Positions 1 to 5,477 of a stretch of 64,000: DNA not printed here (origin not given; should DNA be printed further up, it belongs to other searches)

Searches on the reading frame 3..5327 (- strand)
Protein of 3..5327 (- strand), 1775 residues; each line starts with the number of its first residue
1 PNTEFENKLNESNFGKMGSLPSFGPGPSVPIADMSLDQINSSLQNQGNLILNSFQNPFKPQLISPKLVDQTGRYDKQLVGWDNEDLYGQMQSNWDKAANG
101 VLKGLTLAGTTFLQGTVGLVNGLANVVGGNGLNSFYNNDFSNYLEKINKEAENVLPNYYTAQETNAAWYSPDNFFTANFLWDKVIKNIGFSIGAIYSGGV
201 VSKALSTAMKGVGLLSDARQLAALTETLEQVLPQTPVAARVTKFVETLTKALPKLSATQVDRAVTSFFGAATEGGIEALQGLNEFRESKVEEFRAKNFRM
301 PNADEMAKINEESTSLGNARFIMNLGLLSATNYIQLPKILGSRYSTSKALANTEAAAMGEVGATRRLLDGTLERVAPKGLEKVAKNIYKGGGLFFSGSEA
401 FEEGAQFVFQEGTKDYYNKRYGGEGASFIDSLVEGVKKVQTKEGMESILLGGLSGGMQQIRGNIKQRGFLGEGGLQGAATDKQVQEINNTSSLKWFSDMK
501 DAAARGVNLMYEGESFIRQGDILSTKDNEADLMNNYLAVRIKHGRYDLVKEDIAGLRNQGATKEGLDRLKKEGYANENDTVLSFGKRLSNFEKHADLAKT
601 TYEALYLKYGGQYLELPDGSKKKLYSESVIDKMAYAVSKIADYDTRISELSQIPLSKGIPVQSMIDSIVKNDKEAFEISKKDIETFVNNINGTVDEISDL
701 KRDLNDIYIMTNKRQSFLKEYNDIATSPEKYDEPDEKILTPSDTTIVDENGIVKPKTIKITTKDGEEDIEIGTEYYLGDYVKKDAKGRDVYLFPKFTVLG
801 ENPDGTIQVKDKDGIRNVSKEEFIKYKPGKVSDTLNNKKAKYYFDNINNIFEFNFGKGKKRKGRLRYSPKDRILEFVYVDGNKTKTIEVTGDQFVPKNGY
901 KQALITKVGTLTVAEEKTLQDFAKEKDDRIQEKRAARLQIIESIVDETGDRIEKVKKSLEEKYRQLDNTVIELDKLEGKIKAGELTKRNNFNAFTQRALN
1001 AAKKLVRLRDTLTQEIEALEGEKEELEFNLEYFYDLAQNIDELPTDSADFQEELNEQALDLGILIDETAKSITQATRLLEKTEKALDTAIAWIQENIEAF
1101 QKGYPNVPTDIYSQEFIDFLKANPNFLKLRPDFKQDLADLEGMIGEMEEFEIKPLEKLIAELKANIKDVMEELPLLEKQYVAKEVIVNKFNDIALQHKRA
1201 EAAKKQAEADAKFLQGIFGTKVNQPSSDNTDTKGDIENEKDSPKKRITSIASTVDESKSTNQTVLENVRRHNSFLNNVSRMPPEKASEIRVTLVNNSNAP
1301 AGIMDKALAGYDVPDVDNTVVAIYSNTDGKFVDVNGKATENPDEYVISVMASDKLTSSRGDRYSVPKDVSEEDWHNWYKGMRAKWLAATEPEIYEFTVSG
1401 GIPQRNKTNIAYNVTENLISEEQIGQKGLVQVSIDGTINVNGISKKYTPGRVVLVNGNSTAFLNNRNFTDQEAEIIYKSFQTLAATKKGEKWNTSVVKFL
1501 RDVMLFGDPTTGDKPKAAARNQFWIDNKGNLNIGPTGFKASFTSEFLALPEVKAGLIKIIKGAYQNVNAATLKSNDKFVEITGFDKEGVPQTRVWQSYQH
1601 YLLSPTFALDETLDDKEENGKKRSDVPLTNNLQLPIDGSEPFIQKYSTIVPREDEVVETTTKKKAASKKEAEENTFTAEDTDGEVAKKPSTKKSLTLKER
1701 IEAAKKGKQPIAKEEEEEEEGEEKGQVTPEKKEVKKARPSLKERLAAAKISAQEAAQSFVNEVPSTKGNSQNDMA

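Call 61: search_protein_families(library=phrogs, proteins=[window:3-5327:-], max_evalue=0.00001)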
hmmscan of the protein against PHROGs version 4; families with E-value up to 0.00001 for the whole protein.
window:3-5327:- (1775 aa): 1 family
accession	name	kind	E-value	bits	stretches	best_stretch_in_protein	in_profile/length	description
phrog_32390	-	unknown function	1.6e-24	86.3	1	72-499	87-526/1957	-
